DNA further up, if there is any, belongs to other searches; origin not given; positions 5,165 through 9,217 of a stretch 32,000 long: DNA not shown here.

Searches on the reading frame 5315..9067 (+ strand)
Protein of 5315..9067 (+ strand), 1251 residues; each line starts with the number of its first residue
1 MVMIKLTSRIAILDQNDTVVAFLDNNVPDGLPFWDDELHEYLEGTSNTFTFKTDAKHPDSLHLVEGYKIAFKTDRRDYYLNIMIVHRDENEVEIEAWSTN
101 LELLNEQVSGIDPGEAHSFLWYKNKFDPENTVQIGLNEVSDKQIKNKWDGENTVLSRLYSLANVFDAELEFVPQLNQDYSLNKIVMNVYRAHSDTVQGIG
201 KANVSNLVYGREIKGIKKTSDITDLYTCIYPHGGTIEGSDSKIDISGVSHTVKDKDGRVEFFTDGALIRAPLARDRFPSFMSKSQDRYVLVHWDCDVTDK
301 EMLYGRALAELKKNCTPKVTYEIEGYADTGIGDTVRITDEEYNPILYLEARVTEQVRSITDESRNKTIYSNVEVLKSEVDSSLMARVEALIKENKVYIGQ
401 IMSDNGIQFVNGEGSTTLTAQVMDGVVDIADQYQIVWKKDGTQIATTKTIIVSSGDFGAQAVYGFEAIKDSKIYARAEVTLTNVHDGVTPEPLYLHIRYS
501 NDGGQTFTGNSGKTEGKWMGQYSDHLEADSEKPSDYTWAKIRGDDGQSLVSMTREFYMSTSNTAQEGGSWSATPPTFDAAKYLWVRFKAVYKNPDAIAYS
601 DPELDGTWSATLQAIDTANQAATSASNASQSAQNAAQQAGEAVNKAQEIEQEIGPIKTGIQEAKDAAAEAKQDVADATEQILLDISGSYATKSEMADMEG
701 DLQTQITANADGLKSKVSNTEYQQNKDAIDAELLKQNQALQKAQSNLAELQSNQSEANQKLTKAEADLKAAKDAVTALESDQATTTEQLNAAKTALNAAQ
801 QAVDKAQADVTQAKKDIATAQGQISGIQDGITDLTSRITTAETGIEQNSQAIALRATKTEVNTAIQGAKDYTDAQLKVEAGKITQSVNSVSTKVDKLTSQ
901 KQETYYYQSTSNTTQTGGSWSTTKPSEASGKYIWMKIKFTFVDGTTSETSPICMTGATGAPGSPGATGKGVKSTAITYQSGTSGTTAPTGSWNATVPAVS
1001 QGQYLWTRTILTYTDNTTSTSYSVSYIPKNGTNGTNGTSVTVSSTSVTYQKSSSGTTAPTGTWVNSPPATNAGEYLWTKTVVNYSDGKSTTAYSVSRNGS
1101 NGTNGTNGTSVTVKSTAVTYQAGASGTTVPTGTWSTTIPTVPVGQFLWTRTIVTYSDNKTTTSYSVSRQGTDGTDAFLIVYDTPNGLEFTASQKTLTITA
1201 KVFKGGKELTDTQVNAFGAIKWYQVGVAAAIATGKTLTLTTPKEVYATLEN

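Call 6: search_protein_families(library=pfam, proteins=[window:5315-9067:+], max_evalue=0.1)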
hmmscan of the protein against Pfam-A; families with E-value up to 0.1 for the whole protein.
window:5315-9067:+ (1251 aa): 1 family
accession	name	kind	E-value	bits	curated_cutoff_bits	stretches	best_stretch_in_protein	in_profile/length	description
PF20179.3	MSS51_C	-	0.094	12.8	27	0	587-649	99-163/185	MSS51 C-terminal domain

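Call 7: search_protein_families(library=phrogs, proteins=[window:5315-9067:+], max_evalue=0.01)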
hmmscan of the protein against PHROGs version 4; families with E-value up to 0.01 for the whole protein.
window:5315-9067:+ (1251 aa): 20 families
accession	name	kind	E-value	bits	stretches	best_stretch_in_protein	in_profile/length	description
phrog_6468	-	tail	2.8e-203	679.1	3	10-503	3-519/1366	tail fiber protein; host specificity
phrog_588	-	tail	5.5e-137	459.5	1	8-841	8-868/955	tail fiber protein and host specificity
phrog_6253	-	tail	3.8e-110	370.4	1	10-546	3-552/589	minor tail protein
phrog_19556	-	tail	1.5e-90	305.6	3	949-1109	174-341/645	tail fiber protein; host specificity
phrog_38044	-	unknown function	2.8e-70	237.9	4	962-1104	2457-2606/3576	-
phrog_30133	-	head and packaging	1.5e-60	206.3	3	1040-1175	95-234/621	virion structural protein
phrog_28865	-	tail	2.5e-49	169.1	2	1039-1174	383-522/810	tail protein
phrog_15074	-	unknown function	4.4e-47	161.2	5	962-1109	1295-1437/1773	-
phrog_10693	-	moron, auxiliary metabolic gene and host takeover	3.1e-44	152.5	4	859-1025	581-742/1219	host range and adsorption protein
phrog_17633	-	tail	2.5e-41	142.8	1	11-241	4-246/250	minor tail protein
phrog_1775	-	head and packaging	1.6e-28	99.8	1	19-371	10-353/1609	minor head protein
phrog_9478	-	tail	2.3e-27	96.6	1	92-383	91-372/779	minor tail protein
phrog_12312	-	head and packaging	5.9e-19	68.8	1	153-414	139-388/784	virion structural protein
phrog_27485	-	unknown function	1.2e-11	45.2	4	962-1036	155-230/577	-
phrog_19445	-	head and packaging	1.4e-11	44.2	1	9-379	3-381/1114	tail tip protein Tal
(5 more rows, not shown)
